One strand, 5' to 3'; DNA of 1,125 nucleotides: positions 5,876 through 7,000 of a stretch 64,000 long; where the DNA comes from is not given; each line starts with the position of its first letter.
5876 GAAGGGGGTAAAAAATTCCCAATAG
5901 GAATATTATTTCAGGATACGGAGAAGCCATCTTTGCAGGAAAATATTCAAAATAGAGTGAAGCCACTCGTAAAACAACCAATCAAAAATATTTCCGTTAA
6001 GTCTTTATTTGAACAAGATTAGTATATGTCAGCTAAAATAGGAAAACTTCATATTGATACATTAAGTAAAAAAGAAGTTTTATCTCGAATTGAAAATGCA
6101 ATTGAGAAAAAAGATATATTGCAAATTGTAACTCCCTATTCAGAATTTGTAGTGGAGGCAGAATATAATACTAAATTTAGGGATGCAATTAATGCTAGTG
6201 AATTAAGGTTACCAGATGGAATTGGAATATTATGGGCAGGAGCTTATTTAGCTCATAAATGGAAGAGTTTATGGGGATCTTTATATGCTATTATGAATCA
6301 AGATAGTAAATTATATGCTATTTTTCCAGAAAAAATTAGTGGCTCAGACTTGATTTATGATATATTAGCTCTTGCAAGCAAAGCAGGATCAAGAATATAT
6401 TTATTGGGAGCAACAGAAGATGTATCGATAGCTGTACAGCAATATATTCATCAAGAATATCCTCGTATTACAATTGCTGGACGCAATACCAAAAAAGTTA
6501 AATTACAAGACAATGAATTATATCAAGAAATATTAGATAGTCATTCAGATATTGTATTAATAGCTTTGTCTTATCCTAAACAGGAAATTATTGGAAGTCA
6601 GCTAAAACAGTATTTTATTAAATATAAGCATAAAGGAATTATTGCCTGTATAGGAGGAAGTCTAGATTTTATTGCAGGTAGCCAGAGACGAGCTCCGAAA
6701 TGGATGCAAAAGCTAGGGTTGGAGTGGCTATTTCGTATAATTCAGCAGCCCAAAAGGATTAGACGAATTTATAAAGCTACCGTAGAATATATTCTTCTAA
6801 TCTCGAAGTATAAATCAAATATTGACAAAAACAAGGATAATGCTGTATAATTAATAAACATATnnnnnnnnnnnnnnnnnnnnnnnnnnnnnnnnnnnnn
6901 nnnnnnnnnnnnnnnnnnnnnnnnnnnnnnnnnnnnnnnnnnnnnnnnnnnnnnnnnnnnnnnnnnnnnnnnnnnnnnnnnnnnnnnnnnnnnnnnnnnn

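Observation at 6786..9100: Pilin-delta-60 propeller gene inserted as a promoter-carrying cassette flanked by a 43-68 bp direct repeat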

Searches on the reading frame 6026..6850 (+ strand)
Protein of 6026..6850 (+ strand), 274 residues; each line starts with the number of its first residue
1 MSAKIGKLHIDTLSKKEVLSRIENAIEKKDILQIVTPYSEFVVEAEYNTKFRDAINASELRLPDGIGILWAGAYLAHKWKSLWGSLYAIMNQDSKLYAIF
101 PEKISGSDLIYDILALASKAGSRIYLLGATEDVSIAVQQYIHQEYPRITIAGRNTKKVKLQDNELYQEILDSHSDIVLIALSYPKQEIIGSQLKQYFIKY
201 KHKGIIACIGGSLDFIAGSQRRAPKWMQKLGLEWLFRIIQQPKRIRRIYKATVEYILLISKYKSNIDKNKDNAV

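Call 8: search_protein_families(library=pfam, proteins=[window:6026-6850:+], max_evalue=0.01)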
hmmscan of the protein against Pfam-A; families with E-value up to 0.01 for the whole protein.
window:6026-6850:+ (274 aa): 2 families
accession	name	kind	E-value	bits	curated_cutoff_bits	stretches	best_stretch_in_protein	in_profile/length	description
PF03808.19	Glyco_tran_WecG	-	1.1e-45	156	27.4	1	59-249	2-168/168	Glycosyl transferase WecG/TagA/CpsF family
PF01488.26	Shikimate_DH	-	0.0094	16.5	24.3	0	120-165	11-56/138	Shikimate / quinate 5-dehydrogenase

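Call 9: search_protein_families(library=ncbifam, proteins=[window:6026-6850:+], max_evalue=0.01)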
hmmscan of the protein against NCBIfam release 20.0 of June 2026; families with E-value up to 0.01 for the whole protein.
window:6026-6850:+ (274 aa): 4 families
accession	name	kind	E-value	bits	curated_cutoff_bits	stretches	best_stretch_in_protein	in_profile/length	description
TIGR00696.1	wecG_tagA_cpsF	superfamily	4.3e-37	127.6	69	1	100-250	27-174/178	WecB/TagA/CpsF family glycosyltransferase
NF041872.1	EPS_EpsA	equivalog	1.1e-36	126.5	500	1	4-249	19-243/265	exopolysaccharide biosynthesis glycosyltransferase EpsA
NF041710.1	UDPacetylman_taseTarA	equivalog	8.3e-34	117.1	350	2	95-262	82-243/247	N-acetylglucosaminyldiphosphoundecaprenol N-acetyl-beta-D-mannosaminyltransferase TarA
NF002980.1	PRK03692.1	equivalog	9.6e-27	93.9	323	1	102-250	83-227/240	lipopolysaccharide N-acetylmannosaminouronosyltransferase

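Call 10: find_encoding_contigs(protein=window:6026-6850:+, flank=6000, max_places=10)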
Protein window:6026-6850:+ (274 aa): 2 contigs read that carry it; 2 places shown.
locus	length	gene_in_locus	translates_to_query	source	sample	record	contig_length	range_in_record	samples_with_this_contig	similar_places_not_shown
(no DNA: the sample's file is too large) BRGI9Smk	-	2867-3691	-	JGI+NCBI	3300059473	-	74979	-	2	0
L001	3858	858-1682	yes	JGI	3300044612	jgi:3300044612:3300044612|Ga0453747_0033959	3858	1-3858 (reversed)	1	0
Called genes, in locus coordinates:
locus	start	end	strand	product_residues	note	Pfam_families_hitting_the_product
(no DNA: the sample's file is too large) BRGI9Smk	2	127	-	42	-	?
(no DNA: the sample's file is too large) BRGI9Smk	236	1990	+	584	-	PF01558:POR, PF01855:POR_N, PF02780:Transketolase_C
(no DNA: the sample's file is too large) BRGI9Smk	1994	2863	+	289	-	PF02775:TPP_enzyme_C, PF12367:PFO_beta_C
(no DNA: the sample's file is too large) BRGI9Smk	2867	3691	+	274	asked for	PF03808:Glyco_tran_WecG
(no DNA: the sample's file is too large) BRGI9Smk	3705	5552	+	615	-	PF07963:N_methyl (faint), PF17164:DUF5122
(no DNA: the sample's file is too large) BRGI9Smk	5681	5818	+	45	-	-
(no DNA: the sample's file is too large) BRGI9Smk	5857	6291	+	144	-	PF01029:NusB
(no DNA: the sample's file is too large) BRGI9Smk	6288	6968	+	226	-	PF22935:RM44_endonuclase (weak), PF14622:Ribonucleas_3_3, PF00636:Ribonuclease_3, PF00035:dsrm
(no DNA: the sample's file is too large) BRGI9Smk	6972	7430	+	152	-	-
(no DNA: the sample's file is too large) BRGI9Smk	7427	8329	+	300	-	PF02673:BacA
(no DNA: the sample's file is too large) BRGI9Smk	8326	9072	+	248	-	PF00121:TIM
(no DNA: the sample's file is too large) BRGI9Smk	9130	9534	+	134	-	PF07883:Cupin_2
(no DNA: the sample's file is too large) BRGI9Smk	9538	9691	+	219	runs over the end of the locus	PF00072:Response_reg, PF00486:Trans_reg_C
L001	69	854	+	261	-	PF02775:TPP_enzyme_C, PF12367:PFO_beta_C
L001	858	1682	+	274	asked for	PF03808:Glyco_tran_WecG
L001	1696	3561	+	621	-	PF07963:N_methyl (faint), PF17164:DUF5122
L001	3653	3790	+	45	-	-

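Call 14: find_related_loci(query=window:6026-6850:+, collection=genome_contigs, flank=8000)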
Query window:6026-6850:+ (274 aa) in genome_contigs; peptide patterns used: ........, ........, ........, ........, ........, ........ (x = any residue, [..] = any of these).
221 stretches matched a pattern; 106 encode a relative of the query (tblastn E <= 1e-3); the best 80 are kept; 80 distinct loci.
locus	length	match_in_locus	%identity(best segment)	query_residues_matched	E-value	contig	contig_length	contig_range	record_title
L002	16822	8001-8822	79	1-274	3e-147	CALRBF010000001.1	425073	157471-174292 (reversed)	MAG: Parcubacteria group bacterium isolate ZE-Oct18-75 genome assembly, contig: ZE-Oct18-C3, whole genome shotgun sequen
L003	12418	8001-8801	79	1-267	3e-144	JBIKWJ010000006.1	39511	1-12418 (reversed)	MAG: Candidatus Paceibacteria bacterium isolate ME2015-09-13_3300035666_group6_bin143 Rohwer_bin1534_scaffold_612_c1, wh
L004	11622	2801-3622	86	1-274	6e-160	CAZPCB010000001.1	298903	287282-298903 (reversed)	MAG TPA_asm: uncultured Candidatus Saccharibacteria bacterium isolate binchicken_co298_492 genome assembly, contig: NODE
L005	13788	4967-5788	68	1-274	2e-125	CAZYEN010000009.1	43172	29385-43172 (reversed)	MAG TPA_asm: uncultured Candidatus Saccharibacteria bacterium isolate binchicken_co216_135 genome assembly, contig: k141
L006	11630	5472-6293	65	1-274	1e-122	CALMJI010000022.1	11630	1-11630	MAG TPA_asm: uncultured bacterium isolate SRR5997543_bin.20_CONCOCT_v1.1_MAG genome assembly, contig: ERZ795114.429, who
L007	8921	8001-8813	65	1-271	5e-122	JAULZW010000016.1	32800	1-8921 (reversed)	MAG: Candidatus Paceibacterota bacterium isolate P_PACE2 NODE_1901_length_32800_cov_3.077954, whole genome shotgun seque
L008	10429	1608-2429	62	1-274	4e-122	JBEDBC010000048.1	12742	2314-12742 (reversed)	MAG: Candidatus Parcubacteria bacterium isolate NASQAN2014_035_B_bin.8 scaffold_713221, whole genome shotgun sequence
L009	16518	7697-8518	66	1-274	8e-126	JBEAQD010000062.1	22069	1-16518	MAG: Candidatus Parcubacteria bacterium isolate muddycreek_2019_sw_WHONDRS-S19S_0082_B_bin.32 scaffold_1188393, whole ge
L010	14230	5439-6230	36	4-261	1e-48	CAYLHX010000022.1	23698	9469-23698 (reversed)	MAG TPA_asm: uncultured Candidatus Peribacteria bacterium isolate SRP093185_co1_81 genome assembly, contig: NODE_1230_le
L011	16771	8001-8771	38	1-255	3e-48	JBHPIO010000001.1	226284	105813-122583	Patescibacteria group bacterium isolate SAG AM-312-G21 AM-312-G21_NODE_1, whole genome shotgun sequence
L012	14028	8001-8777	36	4-255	3e-46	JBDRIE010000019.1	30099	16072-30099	MAG: Nitrospirota bacterium isolate MEGAHIT-group-1.569 k141_12554794, whole genome shotgun sequence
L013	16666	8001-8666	40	34-255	3e-46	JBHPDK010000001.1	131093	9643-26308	Patescibacteria group bacterium isolate SAG AM-311-A13 NODE_1_length_131093_cov_32.765312, whole genome shotgun sequence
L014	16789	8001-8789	32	4-266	7e-44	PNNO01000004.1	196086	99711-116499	MAG: bacterium isolate SW.3.65 SW_1000019_196086, whole genome shotgun sequence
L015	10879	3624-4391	35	4-255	1e-43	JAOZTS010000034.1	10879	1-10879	MAG: Candidatus Gracilibacteria bacterium isolate GMC8_bin_43 GMC8_5782_length_10879_cov_6.270787, whole genome shotgun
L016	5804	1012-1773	35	8-256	3e-42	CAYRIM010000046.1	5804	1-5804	MAG TPA_asm: uncultured Candidatus Saccharibacteria bacterium isolate binchicken_co256_359 genome assembly, contig: NODE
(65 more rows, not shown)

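Call 15: find_homologous_proteins(query=window:6026-6850:+, max_evalue=1e-20)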
Query window:6026-6850:+ (274 aa): 468 proteins with E <= 1e-20 among 1770 candidates; the best 120 are listed.
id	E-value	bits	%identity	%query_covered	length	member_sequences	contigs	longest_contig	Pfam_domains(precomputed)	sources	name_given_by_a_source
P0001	8.6e-175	597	100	100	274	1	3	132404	PF03808.20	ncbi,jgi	jgi:N-acetylglucosaminyldiphosphoundecaprenol N-acetyl-beta-D-mannosaminyltransferase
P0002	1.2e-149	515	84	100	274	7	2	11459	PF03808.20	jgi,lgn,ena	jgi:N-acetylglucosaminyldiphosphoundecaprenol N-acetyl-beta-D-mannosaminyltransferase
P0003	1.3e-137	475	79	100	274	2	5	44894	PF03808.20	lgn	-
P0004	2.5e-137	474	78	100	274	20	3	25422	PF03808.20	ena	-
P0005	3.3e-119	415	68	100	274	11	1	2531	PF03808.20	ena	-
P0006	1.5e-117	410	67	100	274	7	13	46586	PF03808.20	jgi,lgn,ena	jgi:N-acetylglucosaminyldiphosphoundecaprenol N-acetyl-beta-D-mannosaminyltransferase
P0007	1.7e-117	409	67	100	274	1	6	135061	PF03808.20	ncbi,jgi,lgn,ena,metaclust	jgi:N-acetylglucosaminyldiphosphoundecaprenol N-acetyl-beta-D-mannosaminyltransferase|metaclust:\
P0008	2.0e-117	409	67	100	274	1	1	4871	PF03808.20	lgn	-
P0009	8.0e-117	407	68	100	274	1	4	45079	PF03808.20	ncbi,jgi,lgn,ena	jgi:N-acetylglucosaminyldiphosphoundecaprenol N-acetyl-beta-D-mannosaminyltransferase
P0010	1.9e-116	406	67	100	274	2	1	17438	PF03808.20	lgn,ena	-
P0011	2.0e-116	406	66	100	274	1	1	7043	PF03808.20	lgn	-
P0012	5.8e-116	404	66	100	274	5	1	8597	PF03808.20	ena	-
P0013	2.3e-115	402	65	100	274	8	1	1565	PF03808.20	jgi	-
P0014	2.4e-115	402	66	100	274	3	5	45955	PF03808.20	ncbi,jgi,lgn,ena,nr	ncbi:glycosyltransferase [bacterium]|nr:glycosyltransferase [Candidatus Elulimicrobium humile]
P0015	2.4e-115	402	66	100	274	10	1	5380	PF03808.20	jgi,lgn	jgi:N-acetylglucosaminyldiphosphoundecaprenol N-acetyl-beta-D-mannosaminyltransferase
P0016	8.9e-114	397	65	100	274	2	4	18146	PF03808.20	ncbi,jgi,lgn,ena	ncbi:MAG: WecB/TagA/CpsF family glycosyltransferase [Minisyncoccia bacterium]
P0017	1.7e-113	396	67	98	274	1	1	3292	PF03808.20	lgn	-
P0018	2.1e-113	396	62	100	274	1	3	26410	PF03808.20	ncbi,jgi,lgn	ncbi:MAG: hypothetical protein RLZZ223_537 [Candidatus Parcubacteria bacterium]|jgi:N-acetylglucosam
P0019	2.3e-113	396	65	99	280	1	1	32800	PF03808.20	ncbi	-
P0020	2.9e-113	396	64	100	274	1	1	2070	PF03808.20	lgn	-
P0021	3.0e-113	396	66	100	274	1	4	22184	PF03808.20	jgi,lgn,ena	-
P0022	1.1e-112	394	65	100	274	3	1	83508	PF03808.20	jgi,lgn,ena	jgi:N-acetylglucosaminyldiphosphoundecaprenol N-acetyl-beta-D-mannosaminyltransferase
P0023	1.8e-112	393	63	100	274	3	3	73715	PF03808.20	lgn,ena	-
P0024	1.8e-112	393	65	100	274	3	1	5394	PF03808.20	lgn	-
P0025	7.7e-112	391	65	100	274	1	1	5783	PF03808.20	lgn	-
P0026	8.8e-112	391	63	100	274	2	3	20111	PF03808.20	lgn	-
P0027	3.2e-111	389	64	100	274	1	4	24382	PF03808.20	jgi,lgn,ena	-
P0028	3.3e-111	389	64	100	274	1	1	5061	PF03808.20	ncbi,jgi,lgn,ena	jgi:N-acetylglucosaminyldiphosphoundecaprenol N-acetyl-beta-D-mannosaminyltransferase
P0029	3.3e-111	389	64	100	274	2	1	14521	PF03808.20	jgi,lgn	-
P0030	3.5e-111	389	64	100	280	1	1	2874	PF03808.20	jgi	-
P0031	4.4e-111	388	63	100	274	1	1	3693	PF03808.20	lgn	-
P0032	5.7e-111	388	62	100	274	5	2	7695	PF03808.20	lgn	-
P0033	2.5e-110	386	64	100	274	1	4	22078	PF03808.20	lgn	-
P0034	3.6e-109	382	62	100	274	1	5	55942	PF03808.20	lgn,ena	-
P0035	2.5e-108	379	62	100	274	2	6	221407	PF03808.20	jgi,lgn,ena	jgi:N-acetylglucosaminyldiphosphoundecaprenol N-acetyl-beta-D-mannosaminyltransferase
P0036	4.8e-107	375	60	98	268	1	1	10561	PF03808.20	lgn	-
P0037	4.3e-106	372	60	98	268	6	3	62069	PF03808.20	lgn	-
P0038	5.0e-105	369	61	100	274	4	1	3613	PF03808.20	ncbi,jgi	jgi:N-acetylglucosaminyldiphosphoundecaprenol N-acetyl-beta-D-mannosaminyltransferase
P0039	3.5e-103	363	62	96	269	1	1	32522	PF03808.20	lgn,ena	-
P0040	1.1e-82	295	61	81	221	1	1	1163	PF03808.20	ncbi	ncbi:MAG: WecB/TagA/CpsF family glycosyltransferase, partial [Candidatus Paceibacterota bacterium]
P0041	4.9e-71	257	45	96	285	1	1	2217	PF03808.20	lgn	-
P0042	6.0e-66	241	45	97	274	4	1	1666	PF03808.20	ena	-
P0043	5.8e-64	234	45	96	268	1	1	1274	PF03808.20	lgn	-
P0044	3.9e-61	225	43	96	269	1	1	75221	PF03808.20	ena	-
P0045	7.0e-61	224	42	96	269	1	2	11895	PF03808.20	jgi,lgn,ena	-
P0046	7.1e-61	224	42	98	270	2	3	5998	PF03808.20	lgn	-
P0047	2.7e-58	215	42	95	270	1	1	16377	PF03808.20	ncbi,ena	-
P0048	1.6e-56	210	42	95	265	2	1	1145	PF03808.20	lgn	-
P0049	3.1e-48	182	39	96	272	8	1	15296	PF03808.20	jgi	-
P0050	9.4e-47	178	38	95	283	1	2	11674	PF03808.20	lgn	-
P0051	7.9e-45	171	39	96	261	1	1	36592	PF03808.20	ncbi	-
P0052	9.8e-45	171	38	96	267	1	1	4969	PF03808.20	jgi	jgi:N-acetylglucosaminyldiphosphoundecaprenol N-acetyl-beta-D-mannosaminyltransferase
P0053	2.9e-44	169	39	96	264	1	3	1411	PF03808.20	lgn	-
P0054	6.1e-44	168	38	96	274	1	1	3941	PF03808.20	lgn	-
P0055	1.2e-43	167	36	97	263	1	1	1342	PF03808.20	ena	-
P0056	1.2e-43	167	36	94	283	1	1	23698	PF03808.20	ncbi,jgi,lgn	-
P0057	2.3e-43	167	37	97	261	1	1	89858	PF03808.20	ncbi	-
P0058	5.9e-43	165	39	94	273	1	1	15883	PF03808.20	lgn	-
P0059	6.4e-43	165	27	98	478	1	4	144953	PF03808.20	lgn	-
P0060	7.5e-43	165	37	93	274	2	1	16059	PF03808.20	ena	-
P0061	2.6e-42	163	40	82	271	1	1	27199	PF03808.20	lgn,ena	-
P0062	2.8e-42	163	38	92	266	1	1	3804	PF03808.20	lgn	-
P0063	7.2e-42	162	36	95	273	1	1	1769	PF03808.20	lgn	-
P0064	8.2e-42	161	35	95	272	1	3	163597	PF03808.20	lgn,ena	-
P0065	1.4e-41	161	36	96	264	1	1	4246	PF03808.20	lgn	-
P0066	1.8e-41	160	38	93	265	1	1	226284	PF03808.20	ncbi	ncbi:WecB/TagA/CpsF family glycosyltransferase [Patescibacteria group bacterium]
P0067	1.9e-41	160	38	95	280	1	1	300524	PF03808.20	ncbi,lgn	-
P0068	3.8e-41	159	36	97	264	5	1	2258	PF03808.20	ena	-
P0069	5.1e-41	159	36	96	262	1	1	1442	PF03808.20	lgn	-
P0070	8.0e-41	158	38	96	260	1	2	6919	PF03808.20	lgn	-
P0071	8.9e-41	158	37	95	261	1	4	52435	PF03808.20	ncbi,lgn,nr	ncbi:MAG: WecB/TagA/CpsF family glycosyltransferase [Candidatus Doudnabacteria bacterium]|nr:WecB/Ta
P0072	1.2e-40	158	37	93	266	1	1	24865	PF03808.20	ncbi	-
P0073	1.6e-40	157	33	95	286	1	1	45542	PF03808.20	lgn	-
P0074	1.9e-40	157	35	93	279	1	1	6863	PF03808.20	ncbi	-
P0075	2.1e-40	157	38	83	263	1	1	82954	PF03808.20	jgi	-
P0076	3.2e-40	156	36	97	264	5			PF03808.20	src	-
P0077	5.1e-40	156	35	96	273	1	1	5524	PF03808.20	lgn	-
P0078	5.7e-40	155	35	95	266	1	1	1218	PF03808.20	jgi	jgi:N-acetylglucosaminyldiphosphoundecaprenol N-acetyl-beta-D-mannosaminyltransferase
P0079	1.2e-39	154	36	95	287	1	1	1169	PF03808.20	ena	-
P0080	1.3e-39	154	36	97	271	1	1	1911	PF03808.20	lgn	-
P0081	1.7e-39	154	36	93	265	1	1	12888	PF03808.20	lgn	-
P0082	5.9e-39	152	36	94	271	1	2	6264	PF03808.20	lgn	-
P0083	7.1e-39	152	36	96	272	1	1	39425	PF03808.20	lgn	-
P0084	9.1e-39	151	35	96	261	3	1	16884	PF03808.20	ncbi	-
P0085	9.2e-39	151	36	96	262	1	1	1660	PF03808.20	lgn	-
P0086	9.4e-39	151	37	95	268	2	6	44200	PF03808.20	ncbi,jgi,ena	-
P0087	1.0e-38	151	31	99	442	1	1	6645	PF03808.20,PF00293.35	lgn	-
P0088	1.6e-38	151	37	93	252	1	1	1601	PF03808.20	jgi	jgi:N-acetylglucosaminyldiphosphoundecaprenol N-acetyl-beta-D-mannosaminyltransferase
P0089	1.6e-38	151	35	95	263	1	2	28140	PF03808.20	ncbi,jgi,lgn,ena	ncbi:MAG TPA: WecB/TagA/CpsF family glycosyltransferase [Patescibacteria group bacterium]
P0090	1.9e-38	150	39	81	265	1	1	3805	PF03808.20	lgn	-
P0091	2.1e-38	150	33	95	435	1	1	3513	PF03808.20,PF00293.35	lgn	-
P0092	2.3e-38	150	34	96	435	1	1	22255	PF03808.20,PF00293.35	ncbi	-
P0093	2.5e-38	150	33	95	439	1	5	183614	PF03808.20,PF00293.35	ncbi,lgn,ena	-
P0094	3.4e-38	150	34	98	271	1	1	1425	PF03808.20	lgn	-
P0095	3.9e-38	149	35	95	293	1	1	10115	PF03808.20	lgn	-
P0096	4.3e-38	149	36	96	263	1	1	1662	PF03808.20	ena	-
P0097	5.0e-38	149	35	98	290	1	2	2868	PF03808.20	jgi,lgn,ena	-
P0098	5.5e-38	149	35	97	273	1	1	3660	PF03808.20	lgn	-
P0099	5.7e-38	149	35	92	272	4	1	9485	PF03808.20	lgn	-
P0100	7.6e-38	148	36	97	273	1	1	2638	PF03808.20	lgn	-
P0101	9.2e-38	148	35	93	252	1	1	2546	PF03808.20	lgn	-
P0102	1.5e-37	147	36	93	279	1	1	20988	PF03808.20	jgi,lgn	-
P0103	1.8e-37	147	36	96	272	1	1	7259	PF03808.20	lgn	-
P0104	2.4e-37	147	36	83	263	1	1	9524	PF03808.20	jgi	jgi:N-acetylglucosaminyldiphosphoundecaprenol N-acetyl-beta-D-mannosaminyltransferase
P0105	2.4e-37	147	37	94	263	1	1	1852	PF03808.20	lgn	-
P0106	2.5e-37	147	36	96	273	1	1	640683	PF03808.20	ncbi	-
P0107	3.3e-37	146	36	91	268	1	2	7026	PF03808.20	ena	-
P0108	5.2e-37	146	34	85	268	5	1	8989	PF03808.20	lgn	-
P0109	5.4e-37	146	32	99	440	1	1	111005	PF03808.20,PF00293.35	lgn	-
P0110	5.6e-37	146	34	99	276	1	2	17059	PF03808.20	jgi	jgi:N-acetylglucosaminyldiphosphoundecaprenol N-acetyl-beta-D-mannosaminyltransferase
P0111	6.2e-37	145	35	81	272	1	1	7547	PF03808.20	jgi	-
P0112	6.6e-37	145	34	96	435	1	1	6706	PF03808.20,PF00293.35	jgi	jgi:N-acetylglucosaminyldiphosphoundecaprenol N-acetyl-beta-D-mannosaminyltransferase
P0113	9.0e-37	145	34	92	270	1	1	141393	PF22882.3,PF03808.20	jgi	-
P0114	1.0e-36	145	35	96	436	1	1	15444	PF03808.20,PF00293.35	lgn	-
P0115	1.1e-36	145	34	97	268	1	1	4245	PF03808.20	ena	-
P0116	1.2e-36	144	35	95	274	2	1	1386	PF03808.20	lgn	-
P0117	1.3e-36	144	36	96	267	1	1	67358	PF03808.20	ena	-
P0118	1.4e-36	144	34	93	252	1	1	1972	PF03808.20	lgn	-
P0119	1.4e-36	144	35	91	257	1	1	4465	PF03808.20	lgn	-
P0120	1.5e-36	144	35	96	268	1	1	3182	PF03808.20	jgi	jgi:N-acetylglucosaminyldiphosphoundecaprenol N-acetyl-beta-D-mannosaminyltransferase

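Call 34: find_encoding_contigs(protein=P0006, flank=5000, max_places=8)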
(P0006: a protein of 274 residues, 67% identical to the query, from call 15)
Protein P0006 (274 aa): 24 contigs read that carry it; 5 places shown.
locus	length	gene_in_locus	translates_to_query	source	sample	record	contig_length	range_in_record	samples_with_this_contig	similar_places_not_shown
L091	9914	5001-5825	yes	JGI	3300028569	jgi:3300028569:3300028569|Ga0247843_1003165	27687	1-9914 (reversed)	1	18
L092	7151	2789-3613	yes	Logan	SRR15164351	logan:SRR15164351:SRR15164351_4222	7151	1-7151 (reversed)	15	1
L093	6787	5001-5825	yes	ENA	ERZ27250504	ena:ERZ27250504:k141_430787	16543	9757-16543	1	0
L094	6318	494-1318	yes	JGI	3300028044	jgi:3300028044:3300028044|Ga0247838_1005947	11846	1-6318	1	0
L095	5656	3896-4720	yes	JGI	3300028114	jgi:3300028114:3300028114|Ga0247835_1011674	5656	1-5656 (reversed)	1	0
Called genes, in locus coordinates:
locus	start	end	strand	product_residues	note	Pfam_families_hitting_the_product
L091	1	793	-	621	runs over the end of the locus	PF06480:FtsH_ext (weak), PF05496:RuvB_N (faint), PF13191:AAA_16 (faint), PF00004:AAA, PF20720:nSTAND3 (weak), PF17862:AAA_lid_3, PF01434:Peptidase_M41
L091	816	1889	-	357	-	PF00575:S1 (weak), PF23459:S1_RRP5 (faint), PF21710:Spt6_S1 (faint), PF00575:S1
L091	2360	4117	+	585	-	PF01558:POR, PF01855:POR_N, PF02780:Transketolase_C (weak)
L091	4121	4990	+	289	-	PF02775:TPP_enzyme_C, PF12367:PFO_beta_C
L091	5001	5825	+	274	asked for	PF03808:Glyco_tran_WecG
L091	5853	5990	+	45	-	-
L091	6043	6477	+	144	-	PF01029:NusB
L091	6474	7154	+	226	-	PF22935:RM44_endonuclase (weak), PF14622:Ribonucleas_3_3, PF00636:Ribonuclease_3, PF00035:dsrm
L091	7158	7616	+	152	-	-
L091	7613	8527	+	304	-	PF02673:BacA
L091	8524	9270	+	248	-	PF00121:TIM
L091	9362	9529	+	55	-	-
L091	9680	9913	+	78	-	?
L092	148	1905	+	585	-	PF01558:POR, PF01855:POR_N, PF02780:Transketolase_C (weak)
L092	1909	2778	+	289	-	PF02775:TPP_enzyme_C, PF12367:PFO_beta_C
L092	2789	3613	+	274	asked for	PF03808:Glyco_tran_WecG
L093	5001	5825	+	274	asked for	PF03808:Glyco_tran_WecG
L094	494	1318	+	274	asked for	PF03808:Glyco_tran_WecG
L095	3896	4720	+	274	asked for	PF03808:Glyco_tran_WecG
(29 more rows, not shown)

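Call 35: find_encoding_contigs(protein=P0005, flank=5000, max_places=4)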
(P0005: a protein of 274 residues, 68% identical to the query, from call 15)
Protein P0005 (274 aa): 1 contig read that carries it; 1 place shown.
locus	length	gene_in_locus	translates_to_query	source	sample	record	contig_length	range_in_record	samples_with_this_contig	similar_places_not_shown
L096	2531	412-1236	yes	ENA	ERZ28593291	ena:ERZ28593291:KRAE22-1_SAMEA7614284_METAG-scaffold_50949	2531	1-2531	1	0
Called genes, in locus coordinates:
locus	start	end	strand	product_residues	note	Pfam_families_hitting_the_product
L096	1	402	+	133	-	?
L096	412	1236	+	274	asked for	PF03808:Glyco_tran_WecG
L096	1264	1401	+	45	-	-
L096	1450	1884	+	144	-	PF01029:NusB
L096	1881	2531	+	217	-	?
